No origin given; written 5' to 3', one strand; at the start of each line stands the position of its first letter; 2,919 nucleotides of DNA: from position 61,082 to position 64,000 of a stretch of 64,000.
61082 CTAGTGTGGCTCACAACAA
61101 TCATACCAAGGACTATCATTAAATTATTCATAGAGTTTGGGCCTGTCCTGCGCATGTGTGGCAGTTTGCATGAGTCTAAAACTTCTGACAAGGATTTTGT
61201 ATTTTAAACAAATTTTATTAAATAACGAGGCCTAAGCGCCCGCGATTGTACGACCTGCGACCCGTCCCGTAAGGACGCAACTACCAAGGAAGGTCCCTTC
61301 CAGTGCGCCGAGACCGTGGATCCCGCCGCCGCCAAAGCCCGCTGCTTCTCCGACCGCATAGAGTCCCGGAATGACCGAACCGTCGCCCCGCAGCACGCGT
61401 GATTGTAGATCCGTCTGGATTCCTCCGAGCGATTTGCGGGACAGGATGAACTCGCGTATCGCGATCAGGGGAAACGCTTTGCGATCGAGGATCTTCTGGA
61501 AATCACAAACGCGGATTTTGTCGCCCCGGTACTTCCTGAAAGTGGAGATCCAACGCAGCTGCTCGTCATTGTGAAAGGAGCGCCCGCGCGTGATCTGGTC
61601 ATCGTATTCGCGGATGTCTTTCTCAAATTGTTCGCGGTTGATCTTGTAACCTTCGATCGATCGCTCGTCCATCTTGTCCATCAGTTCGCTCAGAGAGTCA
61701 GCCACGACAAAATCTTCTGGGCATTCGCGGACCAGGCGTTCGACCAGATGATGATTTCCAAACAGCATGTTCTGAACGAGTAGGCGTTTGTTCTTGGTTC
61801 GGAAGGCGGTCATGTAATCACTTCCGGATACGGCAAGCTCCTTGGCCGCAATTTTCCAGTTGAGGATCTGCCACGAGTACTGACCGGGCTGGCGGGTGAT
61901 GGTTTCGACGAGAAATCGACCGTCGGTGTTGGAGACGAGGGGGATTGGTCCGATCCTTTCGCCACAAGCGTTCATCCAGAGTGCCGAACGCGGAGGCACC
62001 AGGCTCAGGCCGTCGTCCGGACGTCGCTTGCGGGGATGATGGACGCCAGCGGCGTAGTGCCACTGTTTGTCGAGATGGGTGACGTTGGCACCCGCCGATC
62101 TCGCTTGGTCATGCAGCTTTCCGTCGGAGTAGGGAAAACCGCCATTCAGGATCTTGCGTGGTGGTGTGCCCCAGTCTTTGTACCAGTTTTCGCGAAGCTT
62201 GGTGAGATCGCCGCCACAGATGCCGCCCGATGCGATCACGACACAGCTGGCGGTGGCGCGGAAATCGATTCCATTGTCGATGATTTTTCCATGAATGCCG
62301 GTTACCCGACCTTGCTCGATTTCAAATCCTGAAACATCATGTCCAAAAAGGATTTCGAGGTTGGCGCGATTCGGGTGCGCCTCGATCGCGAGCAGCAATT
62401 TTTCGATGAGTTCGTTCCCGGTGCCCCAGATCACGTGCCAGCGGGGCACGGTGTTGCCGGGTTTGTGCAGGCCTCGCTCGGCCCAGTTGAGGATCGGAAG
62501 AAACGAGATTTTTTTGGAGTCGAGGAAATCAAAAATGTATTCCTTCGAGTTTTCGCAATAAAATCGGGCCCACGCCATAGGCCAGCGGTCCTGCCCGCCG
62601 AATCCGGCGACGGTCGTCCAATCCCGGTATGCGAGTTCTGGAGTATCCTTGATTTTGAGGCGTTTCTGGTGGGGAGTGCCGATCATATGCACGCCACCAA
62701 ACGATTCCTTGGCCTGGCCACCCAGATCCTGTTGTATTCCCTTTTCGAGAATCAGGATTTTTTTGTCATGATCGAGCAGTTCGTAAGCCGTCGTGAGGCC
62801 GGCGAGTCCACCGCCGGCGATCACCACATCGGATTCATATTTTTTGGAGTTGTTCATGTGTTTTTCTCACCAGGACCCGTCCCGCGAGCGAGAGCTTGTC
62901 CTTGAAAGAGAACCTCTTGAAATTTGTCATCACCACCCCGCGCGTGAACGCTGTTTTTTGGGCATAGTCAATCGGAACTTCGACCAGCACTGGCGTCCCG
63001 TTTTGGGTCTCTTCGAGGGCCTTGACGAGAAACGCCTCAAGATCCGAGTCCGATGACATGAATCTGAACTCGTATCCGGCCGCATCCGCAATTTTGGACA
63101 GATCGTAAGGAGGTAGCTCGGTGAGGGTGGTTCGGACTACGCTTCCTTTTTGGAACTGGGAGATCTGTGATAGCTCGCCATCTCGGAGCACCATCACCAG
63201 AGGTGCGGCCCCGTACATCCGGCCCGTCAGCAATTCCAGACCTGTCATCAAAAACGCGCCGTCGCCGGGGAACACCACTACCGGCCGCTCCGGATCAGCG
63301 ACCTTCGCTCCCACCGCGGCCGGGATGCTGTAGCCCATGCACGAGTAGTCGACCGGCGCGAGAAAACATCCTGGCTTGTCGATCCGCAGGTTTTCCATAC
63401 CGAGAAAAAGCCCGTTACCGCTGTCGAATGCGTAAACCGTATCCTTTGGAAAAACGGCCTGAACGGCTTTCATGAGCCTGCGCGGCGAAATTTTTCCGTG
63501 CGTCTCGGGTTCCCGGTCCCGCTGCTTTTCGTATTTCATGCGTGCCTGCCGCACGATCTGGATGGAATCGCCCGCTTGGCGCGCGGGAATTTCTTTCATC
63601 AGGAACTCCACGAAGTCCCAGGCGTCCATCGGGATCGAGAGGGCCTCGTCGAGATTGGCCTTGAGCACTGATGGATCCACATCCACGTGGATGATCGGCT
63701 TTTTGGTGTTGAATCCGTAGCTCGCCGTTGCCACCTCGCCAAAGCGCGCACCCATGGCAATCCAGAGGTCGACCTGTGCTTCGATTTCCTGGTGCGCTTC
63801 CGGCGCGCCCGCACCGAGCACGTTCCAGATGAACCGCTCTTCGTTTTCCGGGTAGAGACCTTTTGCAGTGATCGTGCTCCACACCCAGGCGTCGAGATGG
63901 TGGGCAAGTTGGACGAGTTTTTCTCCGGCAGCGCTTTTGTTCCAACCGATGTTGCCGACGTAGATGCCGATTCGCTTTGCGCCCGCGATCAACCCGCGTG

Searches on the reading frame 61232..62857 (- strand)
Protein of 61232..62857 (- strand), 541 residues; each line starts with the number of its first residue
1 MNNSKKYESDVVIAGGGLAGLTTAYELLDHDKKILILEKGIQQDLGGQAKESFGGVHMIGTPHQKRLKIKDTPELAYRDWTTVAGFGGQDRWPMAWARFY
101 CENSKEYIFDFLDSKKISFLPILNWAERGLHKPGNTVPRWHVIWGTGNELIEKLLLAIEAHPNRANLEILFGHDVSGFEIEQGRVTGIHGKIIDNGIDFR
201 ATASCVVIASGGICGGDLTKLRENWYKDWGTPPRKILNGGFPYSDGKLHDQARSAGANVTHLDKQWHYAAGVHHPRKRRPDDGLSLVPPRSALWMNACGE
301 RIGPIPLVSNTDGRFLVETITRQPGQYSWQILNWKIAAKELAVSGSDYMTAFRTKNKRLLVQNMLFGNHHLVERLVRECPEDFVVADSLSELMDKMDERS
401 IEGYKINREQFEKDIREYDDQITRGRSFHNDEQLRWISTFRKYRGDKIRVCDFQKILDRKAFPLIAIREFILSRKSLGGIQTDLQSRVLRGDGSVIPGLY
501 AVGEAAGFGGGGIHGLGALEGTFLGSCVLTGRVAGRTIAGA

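Call 66: search_protein_families(library=pfam, proteins=[window:61232-62857:-], max_evalue=0.0001)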
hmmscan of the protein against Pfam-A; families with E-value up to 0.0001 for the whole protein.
window:61232-62857:- (541 aa): 6 families
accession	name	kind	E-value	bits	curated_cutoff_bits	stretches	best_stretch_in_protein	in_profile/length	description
PF00890.30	FAD_binding_2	-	1e-49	170.3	20.4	1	10-524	1-414/414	FAD binding domain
PF01266.30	DAO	-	1.2e-09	38.7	27.9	1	10-215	1-207/353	FAD dependent oxidoreductase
PF13450.12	NAD_binding_8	-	2.5e-07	31.3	21.9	1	13-50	1-36/68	NAD(P)-binding Rossmann-like domain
PF01946.23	Thi4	-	1.6e-05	24.7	26.2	1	7-43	16-53/235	Thi4 family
PF03486.20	HI0933_like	-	6.7e-05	22.9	50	0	10-40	2-32/244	HI0933-like protein Rossmann domain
PF12831.13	FAD_oxidored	-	9.7e-05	22.3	27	0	10-63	1-50/416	FAD dependent oxidoreductase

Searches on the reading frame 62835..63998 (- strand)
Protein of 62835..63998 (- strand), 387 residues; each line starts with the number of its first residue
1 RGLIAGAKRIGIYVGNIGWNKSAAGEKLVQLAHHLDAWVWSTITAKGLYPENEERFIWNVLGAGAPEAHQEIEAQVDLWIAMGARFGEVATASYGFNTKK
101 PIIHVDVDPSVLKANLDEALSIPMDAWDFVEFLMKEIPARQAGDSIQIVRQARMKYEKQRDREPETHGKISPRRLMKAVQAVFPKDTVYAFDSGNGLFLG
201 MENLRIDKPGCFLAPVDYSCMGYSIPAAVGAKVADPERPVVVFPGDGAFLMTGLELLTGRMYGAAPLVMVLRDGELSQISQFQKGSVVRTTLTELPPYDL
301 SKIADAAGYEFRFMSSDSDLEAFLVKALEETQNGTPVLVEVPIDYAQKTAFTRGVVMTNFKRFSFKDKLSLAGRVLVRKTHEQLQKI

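Call 66: search_protein_families(library=pfam, proteins=[window:62835-63998:-], max_evalue=0.0001)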
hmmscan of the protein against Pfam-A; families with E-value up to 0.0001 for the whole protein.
window:62835-63998:- (387 aa): 2 families
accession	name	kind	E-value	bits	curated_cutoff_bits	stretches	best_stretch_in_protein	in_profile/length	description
PF02775.26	TPP_enzyme_C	-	1.4e-25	90.3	21.9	1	201-341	10-151/151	Thiamine pyrophosphate enzyme, C-terminal TPP binding domain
PF00205.28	TPP_enzyme_M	-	8.8e-21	74.5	30.4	1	3-131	7-135/137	Thiamine pyrophosphate enzyme, central domain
